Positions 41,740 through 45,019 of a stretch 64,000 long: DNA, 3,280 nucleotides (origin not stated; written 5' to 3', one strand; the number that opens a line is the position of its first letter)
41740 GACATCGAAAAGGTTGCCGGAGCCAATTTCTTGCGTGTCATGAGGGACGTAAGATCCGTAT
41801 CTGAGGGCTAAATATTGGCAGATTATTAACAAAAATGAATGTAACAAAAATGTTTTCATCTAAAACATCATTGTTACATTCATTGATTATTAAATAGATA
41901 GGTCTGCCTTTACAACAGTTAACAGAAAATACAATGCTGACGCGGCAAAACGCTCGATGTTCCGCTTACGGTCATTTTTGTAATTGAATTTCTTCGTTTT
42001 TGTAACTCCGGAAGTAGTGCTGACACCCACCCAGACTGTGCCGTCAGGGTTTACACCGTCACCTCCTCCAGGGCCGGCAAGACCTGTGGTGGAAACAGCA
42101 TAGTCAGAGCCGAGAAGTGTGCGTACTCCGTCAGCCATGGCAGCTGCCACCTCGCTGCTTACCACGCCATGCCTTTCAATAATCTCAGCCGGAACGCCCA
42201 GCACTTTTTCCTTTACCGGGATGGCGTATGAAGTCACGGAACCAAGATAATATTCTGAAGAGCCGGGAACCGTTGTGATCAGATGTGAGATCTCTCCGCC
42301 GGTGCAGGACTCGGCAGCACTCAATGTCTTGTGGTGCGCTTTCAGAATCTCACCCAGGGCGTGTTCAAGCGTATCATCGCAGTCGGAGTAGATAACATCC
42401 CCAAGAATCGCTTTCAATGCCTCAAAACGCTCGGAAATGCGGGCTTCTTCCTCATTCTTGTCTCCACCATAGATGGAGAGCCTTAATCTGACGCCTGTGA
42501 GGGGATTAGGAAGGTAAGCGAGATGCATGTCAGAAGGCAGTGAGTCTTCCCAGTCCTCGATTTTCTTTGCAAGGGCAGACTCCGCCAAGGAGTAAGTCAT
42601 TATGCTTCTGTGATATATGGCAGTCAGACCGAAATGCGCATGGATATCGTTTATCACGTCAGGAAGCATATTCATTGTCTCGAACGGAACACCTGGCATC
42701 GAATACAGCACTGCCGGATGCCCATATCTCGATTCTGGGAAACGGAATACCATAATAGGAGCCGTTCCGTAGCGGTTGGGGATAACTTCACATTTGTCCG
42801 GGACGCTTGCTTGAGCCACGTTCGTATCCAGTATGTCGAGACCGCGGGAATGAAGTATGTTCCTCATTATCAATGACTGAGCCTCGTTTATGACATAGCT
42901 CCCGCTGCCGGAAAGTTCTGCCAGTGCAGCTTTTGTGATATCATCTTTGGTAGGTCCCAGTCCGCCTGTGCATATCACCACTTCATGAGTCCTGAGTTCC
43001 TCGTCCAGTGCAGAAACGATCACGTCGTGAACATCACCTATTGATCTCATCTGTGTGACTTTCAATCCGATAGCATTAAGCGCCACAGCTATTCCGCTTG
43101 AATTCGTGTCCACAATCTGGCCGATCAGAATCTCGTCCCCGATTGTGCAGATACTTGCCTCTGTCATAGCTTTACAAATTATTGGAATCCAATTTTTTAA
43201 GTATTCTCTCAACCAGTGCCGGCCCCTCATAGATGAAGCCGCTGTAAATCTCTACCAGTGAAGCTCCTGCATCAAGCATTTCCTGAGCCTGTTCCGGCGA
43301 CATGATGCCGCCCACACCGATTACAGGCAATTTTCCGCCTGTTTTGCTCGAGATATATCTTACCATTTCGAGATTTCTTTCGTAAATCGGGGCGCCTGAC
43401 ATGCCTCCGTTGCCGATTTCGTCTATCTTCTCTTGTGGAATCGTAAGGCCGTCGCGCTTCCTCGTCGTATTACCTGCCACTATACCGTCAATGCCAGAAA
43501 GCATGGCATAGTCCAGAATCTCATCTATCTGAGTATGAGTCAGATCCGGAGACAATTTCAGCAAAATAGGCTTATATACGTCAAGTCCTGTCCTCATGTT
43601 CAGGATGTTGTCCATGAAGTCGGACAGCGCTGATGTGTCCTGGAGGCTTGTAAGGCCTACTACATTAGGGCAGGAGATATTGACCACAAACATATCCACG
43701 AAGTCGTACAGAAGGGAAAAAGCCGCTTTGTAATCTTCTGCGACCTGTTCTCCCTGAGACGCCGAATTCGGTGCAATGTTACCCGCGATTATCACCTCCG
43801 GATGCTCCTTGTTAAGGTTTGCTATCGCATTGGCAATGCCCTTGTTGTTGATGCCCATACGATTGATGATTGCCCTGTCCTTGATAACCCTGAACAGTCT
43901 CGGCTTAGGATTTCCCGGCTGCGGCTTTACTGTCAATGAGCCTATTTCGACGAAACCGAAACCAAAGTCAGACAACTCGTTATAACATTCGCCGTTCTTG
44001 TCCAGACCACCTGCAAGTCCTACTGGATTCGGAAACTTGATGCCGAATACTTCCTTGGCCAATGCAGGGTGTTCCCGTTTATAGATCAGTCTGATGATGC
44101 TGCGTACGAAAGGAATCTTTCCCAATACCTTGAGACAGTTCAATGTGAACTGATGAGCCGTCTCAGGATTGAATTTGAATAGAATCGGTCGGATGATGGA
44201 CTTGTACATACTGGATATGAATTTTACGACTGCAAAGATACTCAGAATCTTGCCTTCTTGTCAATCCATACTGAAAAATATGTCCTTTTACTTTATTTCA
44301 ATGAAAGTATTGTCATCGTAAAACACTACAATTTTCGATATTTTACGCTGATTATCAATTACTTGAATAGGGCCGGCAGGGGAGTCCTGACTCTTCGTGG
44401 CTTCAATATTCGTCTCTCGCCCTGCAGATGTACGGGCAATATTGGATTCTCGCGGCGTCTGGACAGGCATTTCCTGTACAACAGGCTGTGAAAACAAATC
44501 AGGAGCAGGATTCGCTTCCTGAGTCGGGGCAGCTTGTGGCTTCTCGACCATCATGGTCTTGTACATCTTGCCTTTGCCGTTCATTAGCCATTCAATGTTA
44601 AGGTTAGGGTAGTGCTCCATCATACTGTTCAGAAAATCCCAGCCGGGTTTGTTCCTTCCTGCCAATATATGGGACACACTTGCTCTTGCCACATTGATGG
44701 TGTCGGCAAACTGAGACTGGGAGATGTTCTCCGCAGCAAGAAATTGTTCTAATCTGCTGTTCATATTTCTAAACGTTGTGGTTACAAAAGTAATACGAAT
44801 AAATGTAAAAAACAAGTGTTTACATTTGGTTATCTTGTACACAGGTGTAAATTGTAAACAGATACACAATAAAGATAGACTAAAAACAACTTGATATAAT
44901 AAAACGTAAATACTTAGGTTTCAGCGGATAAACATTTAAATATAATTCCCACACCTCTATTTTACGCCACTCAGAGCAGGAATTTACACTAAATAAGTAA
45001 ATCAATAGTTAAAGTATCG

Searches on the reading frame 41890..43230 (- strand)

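Call 61: search_protein_families(library=ncbifam, proteins=[window:41890-43230:-], max_evalue=0.00001)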
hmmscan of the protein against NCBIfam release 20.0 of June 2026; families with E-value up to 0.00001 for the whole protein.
window:41890-43230:- (446 aa): 14 families
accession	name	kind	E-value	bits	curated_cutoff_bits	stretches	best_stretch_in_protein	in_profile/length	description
NF001813.0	PRK00549.1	equivalog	9e-92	308.2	379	1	24-439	2-410/414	competence/damage-inducible protein A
TIGR00200.1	cinA_nterm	subfamily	7.8e-75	252.1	243.15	1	23-431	2-401/414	CinA family nicotinamide mononucleotide deamidase-related protein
TIGR00199.1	PncC_domain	subfamily_domain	2.6e-39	134.7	68.9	1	292-436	1-145/149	nicotinamide-nucleotide amidohydrolase family protein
NF002291.0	PRK01215.1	equivalog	1.2e-35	122.8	293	1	22-229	3-203/264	nicotinamide mononucleotide deamidase-related protein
NF002975.0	PRK03661.1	equivalog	3.6e-33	114.5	212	1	288-433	9-154/164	nicotinamide-nucleotide amidase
NF002978.0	PRK03673.1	equivalog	8.4e-32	110.5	496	1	26-317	5-284/398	nicotinamide mononucleotide deamidase-related protein YfaY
NF002972.0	PRK03657.1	equivalog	1.5e-22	80.2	201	1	285-438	17-172/175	2-oxo-tetronate isomerase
TIGR00177.1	molyb_syn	domain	2.5e-18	66.4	85.35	1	24-131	3-105/148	molybdenum cofactor synthesis domain-containing protein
NF002977.0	PRK03670.1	equivalog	2.8e-17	62.9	305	1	25-222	3-198/252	competence damage-inducible protein A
NF045515.2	Glp_gephyrin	equivalog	1.4e-08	33.9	475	1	27-106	186-265/403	molybdotransferase-like divisome protein Glp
NF002947.1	PRK03604.1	equivalog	5e-07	29.3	285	1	21-106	144-230/301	bifunctional molybdenum cofactor biosynthesis protein MoaC/MoaB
NF007960.1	PRK10680.1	equivalog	1.2e-06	27.6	440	1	26-106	184-264/401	molybdopterin molybdotransferase MoeA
NF011068.0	PRK14498.1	equivalog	1.7e-06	26.4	534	1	27-106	198-277/647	molybdopterin biosynthesis protein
NF050098.1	MoeA_actino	exception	9.1e-06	24.7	560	0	27-105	186-264/400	molybdopterin molybdotransferase MoeA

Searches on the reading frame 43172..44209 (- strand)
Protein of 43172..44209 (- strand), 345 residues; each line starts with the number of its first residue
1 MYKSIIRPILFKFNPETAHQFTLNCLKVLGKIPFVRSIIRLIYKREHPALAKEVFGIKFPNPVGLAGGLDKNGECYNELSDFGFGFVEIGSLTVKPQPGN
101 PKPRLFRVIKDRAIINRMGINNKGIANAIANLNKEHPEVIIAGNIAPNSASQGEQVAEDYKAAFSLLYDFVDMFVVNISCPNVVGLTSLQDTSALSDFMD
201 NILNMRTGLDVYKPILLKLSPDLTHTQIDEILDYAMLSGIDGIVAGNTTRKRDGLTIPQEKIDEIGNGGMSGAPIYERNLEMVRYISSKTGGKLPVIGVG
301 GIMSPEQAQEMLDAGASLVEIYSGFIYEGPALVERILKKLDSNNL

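Call 61: search_protein_families(library=ncbifam, proteins=[window:43172-44209:-], max_evalue=0.00001)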
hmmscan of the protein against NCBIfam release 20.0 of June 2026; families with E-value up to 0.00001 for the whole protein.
window:43172-44209:- (345 aa): 16 families
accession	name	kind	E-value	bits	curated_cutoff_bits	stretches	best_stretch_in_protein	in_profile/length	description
NF003652.0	PRK05286.2-5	equivalog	1e-127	426.2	267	1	1-343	2-343/353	quinone-dependent dihydroorotate dehydrogenase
TIGR01036.1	pyrD_sub2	equivalog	1.3e-103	346.4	200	1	4-341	2-336/356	dihydroorotate dehydrogenase (quinone)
NF003648.0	PRK05286.2-1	equivalog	2.5e-103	345.7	433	1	1-340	3-336/360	quinone-dependent dihydroorotate dehydrogenase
NF003646.0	PRK05286.1-4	equivalog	1.1e-101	340.1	457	1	4-342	4-338/341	quinone-dependent dihydroorotate dehydrogenase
NF003645.0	PRK05286.1-2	equivalog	6.7e-99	331.1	366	1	2-341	5-336/359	quinone-dependent dihydroorotate dehydrogenase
NF003651.0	PRK05286.2-4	equivalog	9.1e-99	330.6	448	1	9-341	16-357/377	quinone-dependent dihydroorotate dehydrogenase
NF003644.0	PRK05286.1-1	equivalog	8.1e-96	321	418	1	1-339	1-335/336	quinone-dependent dihydroorotate dehydrogenase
NF003650.0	PRK05286.2-3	equivalog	4.6e-91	305.6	477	1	1-341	15-370/393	quinone-dependent dihydroorotate dehydrogenase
NF003647.0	PRK05286.1-5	equivalog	1.9e-87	293.4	619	1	1-340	1-334/354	quinone-dependent dihydroorotate dehydrogenase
NF003649.0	PRK05286.2-2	equivalog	4.8e-84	282.3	505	1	4-340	4-330/351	quinone-dependent dihydroorotate dehydrogenase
NF005574.0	PRK07259.1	equivalog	3.7e-35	121.3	269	1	50-341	5-284/304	dihydroorotate dehydrogenase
TIGR01037.2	pyrD_sub1_fam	subfamily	1.4e-32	113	270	1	51-341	2-281/300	dihydroorotate dehydrogenase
NF041011.1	dihydoor_dh_Arch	equivalog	3.7e-25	88.6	330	1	53-341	2-270/289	dihydroorotate dehydrogenase PyrD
NF002702.0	PRK02506.1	equivalog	7.5e-20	71.3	301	1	90-341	45-291/313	dihydroorotate oxidase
NF006183.0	PRK08318.1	equivalog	1.7e-10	40.2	335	1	50-341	4-301/422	NAD-dependent dihydropyrimidine dehydrogenase subunit PreA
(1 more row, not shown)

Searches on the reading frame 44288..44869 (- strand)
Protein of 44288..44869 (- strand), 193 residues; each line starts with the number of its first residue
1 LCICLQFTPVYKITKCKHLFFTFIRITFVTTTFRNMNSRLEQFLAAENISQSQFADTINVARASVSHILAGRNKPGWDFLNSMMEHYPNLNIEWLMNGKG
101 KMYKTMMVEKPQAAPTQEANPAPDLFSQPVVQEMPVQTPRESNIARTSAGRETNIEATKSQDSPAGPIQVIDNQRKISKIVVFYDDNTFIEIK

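Call 61: search_protein_families(library=ncbifam, proteins=[window:44288-44869:-], max_evalue=0.00001)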
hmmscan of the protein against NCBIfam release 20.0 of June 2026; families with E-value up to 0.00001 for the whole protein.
window:44288-44869:- (193 aa): 0 families
